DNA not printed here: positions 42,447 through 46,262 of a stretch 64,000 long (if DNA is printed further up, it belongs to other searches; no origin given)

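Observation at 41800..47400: AT-rich compositional island carrying a 1171-aa AftD/YfhO-like membrane glycosyltransferase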

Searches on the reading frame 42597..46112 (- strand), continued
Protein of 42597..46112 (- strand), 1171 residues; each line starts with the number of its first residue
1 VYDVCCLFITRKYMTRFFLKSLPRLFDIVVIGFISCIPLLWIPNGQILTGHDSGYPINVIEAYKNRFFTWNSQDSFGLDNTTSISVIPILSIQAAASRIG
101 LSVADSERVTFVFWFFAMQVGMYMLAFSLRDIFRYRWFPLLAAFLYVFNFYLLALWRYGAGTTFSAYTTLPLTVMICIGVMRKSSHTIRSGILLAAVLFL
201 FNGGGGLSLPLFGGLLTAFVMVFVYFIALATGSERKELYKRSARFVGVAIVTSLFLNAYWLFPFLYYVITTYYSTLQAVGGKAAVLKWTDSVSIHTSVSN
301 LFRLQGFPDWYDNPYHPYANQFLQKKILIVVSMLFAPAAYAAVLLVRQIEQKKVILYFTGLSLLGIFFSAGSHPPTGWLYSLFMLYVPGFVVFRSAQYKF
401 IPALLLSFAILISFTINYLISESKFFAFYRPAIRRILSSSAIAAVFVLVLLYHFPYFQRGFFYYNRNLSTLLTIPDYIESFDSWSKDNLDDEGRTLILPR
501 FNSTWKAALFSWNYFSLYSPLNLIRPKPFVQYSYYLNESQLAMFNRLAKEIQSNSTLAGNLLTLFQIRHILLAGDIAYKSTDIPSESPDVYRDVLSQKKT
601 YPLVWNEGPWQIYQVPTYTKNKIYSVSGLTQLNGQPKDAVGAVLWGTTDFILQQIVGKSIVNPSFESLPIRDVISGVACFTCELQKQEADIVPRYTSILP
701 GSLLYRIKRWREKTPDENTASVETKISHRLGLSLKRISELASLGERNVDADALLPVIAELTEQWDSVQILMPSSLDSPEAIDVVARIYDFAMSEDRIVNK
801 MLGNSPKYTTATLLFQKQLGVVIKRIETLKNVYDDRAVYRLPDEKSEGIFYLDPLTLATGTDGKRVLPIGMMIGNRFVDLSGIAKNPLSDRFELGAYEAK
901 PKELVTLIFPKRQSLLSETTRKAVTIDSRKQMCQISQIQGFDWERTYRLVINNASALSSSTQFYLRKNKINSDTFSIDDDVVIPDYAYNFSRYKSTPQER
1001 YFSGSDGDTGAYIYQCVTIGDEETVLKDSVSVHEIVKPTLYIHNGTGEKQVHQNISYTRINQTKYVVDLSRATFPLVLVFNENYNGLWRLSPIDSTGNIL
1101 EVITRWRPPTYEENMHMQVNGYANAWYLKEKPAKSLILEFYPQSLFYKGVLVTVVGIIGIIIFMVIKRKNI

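Call 17: search_solved_structures(query=A1, max_evalue=1, show_alignments=2)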
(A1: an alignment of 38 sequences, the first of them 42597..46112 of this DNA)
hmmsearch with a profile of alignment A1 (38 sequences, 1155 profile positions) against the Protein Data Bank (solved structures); distinct sequences matched with E-value up to 1: 16.
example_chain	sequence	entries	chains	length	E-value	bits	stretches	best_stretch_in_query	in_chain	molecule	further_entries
9ugr_A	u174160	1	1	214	0.037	14.9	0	740-823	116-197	Syn-F4-Link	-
7t03_A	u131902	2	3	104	0.048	14.6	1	730-812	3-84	Cold unfolding four helix bundle | Designed cold unfolding four helix bundle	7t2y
2lch_A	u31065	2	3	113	0.064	14.2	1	730-812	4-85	Protein OR38 | computationally designed four-helix bundle protein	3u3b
8oyx_A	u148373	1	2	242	0.17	12.8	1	691-796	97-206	De novo designed soluble GPCR-like protein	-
6w98_A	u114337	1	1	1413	0.28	12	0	1050-1133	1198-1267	F5/8 type C domain-containing protein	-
6wbx_A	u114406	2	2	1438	0.3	12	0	1050-1133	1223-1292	DUF3367 domain-containing protein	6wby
8fit_A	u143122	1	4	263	0.32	11.8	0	696-817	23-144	cs074A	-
4i5s_A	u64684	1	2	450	0.32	11.8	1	733-874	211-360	Putative histidine kinase CovS; VicK-like protein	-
8a3k_UNK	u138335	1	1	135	0.42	11.5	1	713-815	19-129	sc-apCC-4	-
3g7c_A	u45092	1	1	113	0.52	11.1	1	728-815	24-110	Occludin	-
1wpa_A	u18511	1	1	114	0.61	10.9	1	728-815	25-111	Occludin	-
8gl3_A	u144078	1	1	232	0.63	10.9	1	728-817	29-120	pRLB-519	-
8ugc_A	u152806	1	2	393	0.7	10.7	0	705-814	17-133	FD15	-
8h7c_A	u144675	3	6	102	0.77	10.6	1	740-823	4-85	De novo ferric enterobactin esterase Syn-F4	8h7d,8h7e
6nz3_A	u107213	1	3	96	0.84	10.5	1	710-788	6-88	Design construct XAA_GGHN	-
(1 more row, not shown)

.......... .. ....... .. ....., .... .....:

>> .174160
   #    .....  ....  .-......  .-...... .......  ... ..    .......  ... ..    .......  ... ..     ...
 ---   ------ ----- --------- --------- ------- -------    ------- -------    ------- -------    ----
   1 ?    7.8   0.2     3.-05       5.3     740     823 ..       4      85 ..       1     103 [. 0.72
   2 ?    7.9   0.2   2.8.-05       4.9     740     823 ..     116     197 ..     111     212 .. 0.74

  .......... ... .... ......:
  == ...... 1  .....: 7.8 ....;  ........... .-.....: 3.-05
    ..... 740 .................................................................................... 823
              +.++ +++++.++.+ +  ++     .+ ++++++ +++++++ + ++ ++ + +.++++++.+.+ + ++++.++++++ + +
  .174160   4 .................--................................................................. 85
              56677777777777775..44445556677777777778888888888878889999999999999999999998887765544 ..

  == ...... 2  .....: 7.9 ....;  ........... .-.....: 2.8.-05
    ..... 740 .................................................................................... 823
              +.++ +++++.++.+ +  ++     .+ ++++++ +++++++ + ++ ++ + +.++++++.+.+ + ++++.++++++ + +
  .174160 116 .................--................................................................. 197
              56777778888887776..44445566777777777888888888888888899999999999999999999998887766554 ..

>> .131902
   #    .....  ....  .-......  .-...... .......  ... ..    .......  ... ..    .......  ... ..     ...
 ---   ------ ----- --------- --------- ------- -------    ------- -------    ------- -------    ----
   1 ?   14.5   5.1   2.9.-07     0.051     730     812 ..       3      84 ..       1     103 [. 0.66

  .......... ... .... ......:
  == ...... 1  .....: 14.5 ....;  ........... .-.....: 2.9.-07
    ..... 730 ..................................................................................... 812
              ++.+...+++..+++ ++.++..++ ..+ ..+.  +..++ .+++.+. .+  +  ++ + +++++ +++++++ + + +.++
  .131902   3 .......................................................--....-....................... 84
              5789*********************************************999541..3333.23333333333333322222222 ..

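Call 18: search_protein_families(library=pfam, alignment_id=A1, max_evalue=0.01)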
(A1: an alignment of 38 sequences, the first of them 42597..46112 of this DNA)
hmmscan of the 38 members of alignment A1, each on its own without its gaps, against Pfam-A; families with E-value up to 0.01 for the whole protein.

A. member 1, window:42597-46112:- (1171 aa): 1 family
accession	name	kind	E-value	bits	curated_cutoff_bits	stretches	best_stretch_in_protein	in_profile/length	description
PF18915.5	DUF5667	-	0.00058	20.7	27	1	697-771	1-74/99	Domain of unknown function (DUF5667)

B. families by the number of members that match (of 38 scanned): 4 families
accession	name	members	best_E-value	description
PF18915.5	DUF5667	14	2.1e-05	Domain of unknown function (DUF5667)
PF11847.13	GT-C_AftD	10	3.1e-11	Alpha-(1->3)-arabinofuranosyltransferase, N-terminal GT-C domain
PF20176.3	DUF6541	1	3.2e-05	Family of unknown function (DUF6541)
PF25275.1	Golvesin_C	1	0.00042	Golvesin C-terminal domain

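Call 22: find_related_loci(query=A2, collection=genome_contigs, flank=10000)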
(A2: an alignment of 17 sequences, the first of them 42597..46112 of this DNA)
Query A2 (1171 aa) in genome_contigs; peptide patterns used: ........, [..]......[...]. (x = any residue, [..] = any of these).
61 stretches matched a pattern; 27 encode a relative of the query (tblastn E <= 1e-3); 26 distinct loci.
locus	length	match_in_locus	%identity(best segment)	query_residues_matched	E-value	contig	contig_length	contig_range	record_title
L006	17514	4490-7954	52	14-1170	0e+0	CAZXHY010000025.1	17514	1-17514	MAG TPA_asm: uncultured Gammaproteobacteria bacterium isolate ERP113451_co3_13 genome assembly, contig: NODE_2406_length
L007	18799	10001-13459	52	16-1170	0e+0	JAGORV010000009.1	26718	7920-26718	Candidatus Woesebacteria bacterium isolate Gw_Eff_bin_29 Gw_Eff_3466_length_26718_cov_6.524125, whole genome shotgun seq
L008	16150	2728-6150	49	25-1168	0e+0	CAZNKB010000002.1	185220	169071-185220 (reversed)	MAG TPA_asm: uncultured Gammaproteobacteria bacterium isolate SRP173033_co3_60 genome assembly, contig: NODE_26_length_1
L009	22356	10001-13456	39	25-1170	0e+0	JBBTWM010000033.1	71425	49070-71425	MAG: Patescibacteria group bacterium isolate H41-bin127_1 H41_bin127_1_000000000033, whole genome shotgun sequence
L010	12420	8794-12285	37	8-1169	0e+0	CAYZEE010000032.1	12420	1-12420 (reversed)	MAG TPA_asm: uncultured Gammaproteobacteria bacterium isolate SRP271791_co2_53 genome assembly, contig: NODE_1294_length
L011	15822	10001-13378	35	25-1157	0e+0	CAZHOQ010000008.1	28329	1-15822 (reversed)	MAG TPA_asm: uncultured Gammaproteobacteria bacterium isolate SRP093185_co1_203 genome assembly, contig: NODE_875_length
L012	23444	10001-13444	32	12-1162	0e+0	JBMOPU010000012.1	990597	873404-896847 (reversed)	MAG: Patescibacteria group bacterium isolate Betzabe_MAG136 MAG136_14, whole genome shotgun sequence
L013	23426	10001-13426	35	27-1167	0e+0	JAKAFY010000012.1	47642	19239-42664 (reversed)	MAG: bacterium isolate WY2.bin139 NODE_920_length_47642_cov_2.050468, whole genome shotgun sequence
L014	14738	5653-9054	37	24-1158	0e+0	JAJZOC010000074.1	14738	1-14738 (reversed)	MAG: bacterium isolate MAS4.bin4 NODE_4695_length_14738_cov_2.558689, whole genome shotgun sequence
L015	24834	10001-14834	31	24-1169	6e-105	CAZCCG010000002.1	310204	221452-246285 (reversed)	MAG TPA_asm: uncultured Gammaproteobacteria bacterium isolate SRP200132_co1_33 genome assembly, contig: NODE_20_length_3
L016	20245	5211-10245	26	25-1169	3e-102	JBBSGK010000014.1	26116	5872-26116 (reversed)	MAG: Candidatus Levyibacteriota bacterium isolate LS2_sbin.37 LS2_sbin.37_K_428391_L_26116_cov_10.0000, whole genome sho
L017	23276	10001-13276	28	8-1126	2e-97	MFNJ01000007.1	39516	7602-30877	MAG: Candidatus Levybacteria bacterium RIFCSPHIGHO2_01_FULL_36_15 rifcsphigho2_01_scaffold_1558, whole genome shotgun se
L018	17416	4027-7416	25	41-1165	2e-91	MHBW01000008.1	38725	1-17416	MAG: Candidatus Blackburnbacteria bacterium RIFCSPHIGHO2_01_FULL_43_15b rifcsphigho2_01_scaffold_1590, whole genome shot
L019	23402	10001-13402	25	24-1169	1e-88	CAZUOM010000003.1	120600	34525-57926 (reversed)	MAG TPA_asm: uncultured Gammaproteobacteria bacterium isolate binchicken_co341_72 genome assembly, contig: NODE_7_length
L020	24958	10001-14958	30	24-1168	5e-88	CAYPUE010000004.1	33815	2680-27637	MAG TPA_asm: uncultured Gammaproteobacteria bacterium isolate SRP269290_co2_354 genome assembly, contig: NODE_1102_lengt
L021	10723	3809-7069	24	19-1158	1e-87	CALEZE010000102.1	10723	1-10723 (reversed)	MAG TPA_asm: uncultured bacterium isolate SRR7515931_bin.142_CONCOCT_v1.1_MAG genome assembly, contig: ERZ869938.3278, w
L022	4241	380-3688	25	34-1170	1e-87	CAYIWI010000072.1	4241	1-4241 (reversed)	MAG TPA_asm: uncultured Gammaproteobacteria bacterium isolate ERP119705_co3_560 genome assembly, contig: NODE_29564_leng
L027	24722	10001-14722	31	1-1171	2e-81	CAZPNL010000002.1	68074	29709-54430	MAG TPA_asm: uncultured Gammaproteobacteria bacterium isolate SRP342105_co2_196 genome assembly, contig: NODE_349_length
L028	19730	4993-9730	29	44-1170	2e-69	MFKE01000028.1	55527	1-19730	MAG: Candidatus Gottesmanbacteria bacterium RIFOXYB1_FULL_47_11 rifoxyb1_full_scaffold_852, whole genome shotgun sequenc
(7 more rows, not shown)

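Call 26: find_related_loci(query=A2, collection=metagenome_contigs, flank=10000)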
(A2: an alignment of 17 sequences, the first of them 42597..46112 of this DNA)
Query A2 (1171 aa) in metagenome_contigs; peptide patterns used: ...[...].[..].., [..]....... (x = any residue, [..] = any of these).
465 stretches matched a pattern; 92 encode a relative of the query (tblastn E <= 1e-3); the best 80 are kept; 80 distinct loci.
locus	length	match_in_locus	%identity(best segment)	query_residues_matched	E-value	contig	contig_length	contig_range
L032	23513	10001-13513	96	1-1171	0e+0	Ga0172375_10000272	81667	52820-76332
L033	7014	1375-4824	51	10-1169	0e+0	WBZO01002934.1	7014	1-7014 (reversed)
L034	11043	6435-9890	39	25-1170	0e+0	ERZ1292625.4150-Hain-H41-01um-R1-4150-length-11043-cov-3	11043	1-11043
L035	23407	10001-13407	47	25-1171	0e+0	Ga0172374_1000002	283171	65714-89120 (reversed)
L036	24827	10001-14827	28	11-1170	5e-119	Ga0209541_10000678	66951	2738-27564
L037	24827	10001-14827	28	11-1170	5e-119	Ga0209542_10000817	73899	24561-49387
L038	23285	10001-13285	27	37-1170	3e-117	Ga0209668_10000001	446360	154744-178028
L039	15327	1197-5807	28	38-1165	1e-116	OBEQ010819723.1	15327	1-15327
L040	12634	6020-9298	28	24-1166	4e-115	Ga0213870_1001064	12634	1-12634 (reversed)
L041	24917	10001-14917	31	6-1171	8e-115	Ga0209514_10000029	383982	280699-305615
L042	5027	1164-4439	27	27-1164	7e-116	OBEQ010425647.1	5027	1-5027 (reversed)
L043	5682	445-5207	33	25-1170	9e-110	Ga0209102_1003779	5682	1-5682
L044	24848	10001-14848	25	19-1170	5e-109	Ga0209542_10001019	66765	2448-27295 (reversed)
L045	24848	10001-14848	25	19-1170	5e-109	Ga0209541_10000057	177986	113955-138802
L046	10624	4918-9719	27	22-1165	2e-107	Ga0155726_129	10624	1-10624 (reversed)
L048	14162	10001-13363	28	25-1170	4e-107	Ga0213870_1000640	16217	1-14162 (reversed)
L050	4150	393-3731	25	19-1170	9e-109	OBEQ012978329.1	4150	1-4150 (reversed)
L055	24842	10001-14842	26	19-1170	7e-105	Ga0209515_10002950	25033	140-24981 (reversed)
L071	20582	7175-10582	24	28-1171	2e-95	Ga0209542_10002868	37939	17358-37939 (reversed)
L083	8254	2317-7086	25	38-1158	1e-85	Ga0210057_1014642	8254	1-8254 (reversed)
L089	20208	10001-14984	26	38-1171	2e-79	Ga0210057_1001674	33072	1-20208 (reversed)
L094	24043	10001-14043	24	22-1170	4e-86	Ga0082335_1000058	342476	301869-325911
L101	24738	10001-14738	29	44-1170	4e-69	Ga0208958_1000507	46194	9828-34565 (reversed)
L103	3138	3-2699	30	256-1158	1e-69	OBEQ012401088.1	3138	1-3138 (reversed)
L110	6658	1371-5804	27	25-1170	2e-65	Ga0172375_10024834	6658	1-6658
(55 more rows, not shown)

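Call 35: predict_structure(alignment_id=A1)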
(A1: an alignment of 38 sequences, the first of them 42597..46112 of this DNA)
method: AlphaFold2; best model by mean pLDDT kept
length: 1171 residues; sequences in the alignment: 38
mean_pLDDT: 88.6   pTM: 0.85
mean pLDDT of the five models: 88.6, 87.9, 86.1, 85.5, 85.5
residues with pLDDT >= 90: 692; 70-90: 420; 50-70: 50; < 50: 9
segments of 3 or more residues with pLDDT < 50: 1-8
pLDDT, mean of each block of 10 residues (from residue 1): 45 74 93 95 87 77 92 90 91 94 93 97 97 94 96 88 94 97 93 95 82 93 95 94 96 96 90 70 84 88 82 73 89 95 95 97 96 91 89 90 97 96 83 89 95 92 77 93 93 94 89 86 90 91 95 90 95 93 88 84 95 93 93 93 91 81 87 92 83 79 86 66 88 91 81 88 93 85 91 88 74 87 89 90 82 91 89 92 64 89 92 91 90 94 92 89 92 73 87 83 91 93 87 93 85 91 95 94 93 83 74 83 94 93 94 95 86 53
secondary structure, 60 per line:
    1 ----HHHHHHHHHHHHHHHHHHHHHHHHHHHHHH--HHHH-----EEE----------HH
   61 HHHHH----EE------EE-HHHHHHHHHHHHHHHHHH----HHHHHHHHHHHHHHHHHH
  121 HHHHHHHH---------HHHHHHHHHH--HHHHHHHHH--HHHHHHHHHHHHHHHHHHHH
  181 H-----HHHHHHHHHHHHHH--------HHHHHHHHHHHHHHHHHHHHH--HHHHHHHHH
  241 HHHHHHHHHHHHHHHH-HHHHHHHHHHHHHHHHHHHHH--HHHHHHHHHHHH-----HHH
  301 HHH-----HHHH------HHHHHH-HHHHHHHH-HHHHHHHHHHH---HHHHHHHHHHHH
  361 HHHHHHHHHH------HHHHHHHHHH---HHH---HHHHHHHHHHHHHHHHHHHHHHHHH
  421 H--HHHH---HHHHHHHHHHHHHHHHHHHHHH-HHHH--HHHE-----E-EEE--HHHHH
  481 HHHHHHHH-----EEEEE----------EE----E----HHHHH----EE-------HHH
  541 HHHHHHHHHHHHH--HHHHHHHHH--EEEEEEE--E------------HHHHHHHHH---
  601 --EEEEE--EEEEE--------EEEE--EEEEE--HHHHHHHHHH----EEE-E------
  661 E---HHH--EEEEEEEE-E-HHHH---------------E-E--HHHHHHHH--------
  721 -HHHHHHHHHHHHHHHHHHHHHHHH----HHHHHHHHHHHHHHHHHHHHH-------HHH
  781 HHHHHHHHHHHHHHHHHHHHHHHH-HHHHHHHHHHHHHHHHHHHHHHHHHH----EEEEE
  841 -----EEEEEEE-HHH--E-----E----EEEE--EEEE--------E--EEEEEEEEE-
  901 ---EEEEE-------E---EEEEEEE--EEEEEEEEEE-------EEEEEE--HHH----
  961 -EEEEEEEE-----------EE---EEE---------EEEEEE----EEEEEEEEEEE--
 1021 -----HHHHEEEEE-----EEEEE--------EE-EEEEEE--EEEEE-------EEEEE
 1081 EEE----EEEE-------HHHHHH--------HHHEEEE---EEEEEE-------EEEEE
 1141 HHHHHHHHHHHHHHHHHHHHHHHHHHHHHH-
elements in order (helices of 4 or more, strands of 3 or more residues): H5-34 H37-40 E46-48 H59-65 H81-98 H103-128 H138-147 H150-158 H161-181 H187-200 H209-229 H232-256 H258-278 H281-292 H298-303 H309-312 H319-324 H326-333 H335-345 H349-370 H377-386 H396-421 H424-427 H431-452 H454-457 E471-473 H476-488 E494-498 H520-524 H538-553 H556-564 E567-573 H589-597 E603-607 E610-614 E623-626 E629-633 H636-645 E650-652 E670-677 H681-684 H705-712 H722-745 H750-770 H778-804 H806-831 E836-840 E846-852 E870-873 E876-879 E891-899 E904-908 E920-926 E929-938 E946-951 E962-969 E986-988 E998-1003 E1008-1018 H1026-1029 E1030-1034 E1040-1044 E1056-1061 E1064-1068 E1076-1083 E1088-1091 H1099-1104 E1116-1119 E1123-1128 E1136-1140 H1141-1170
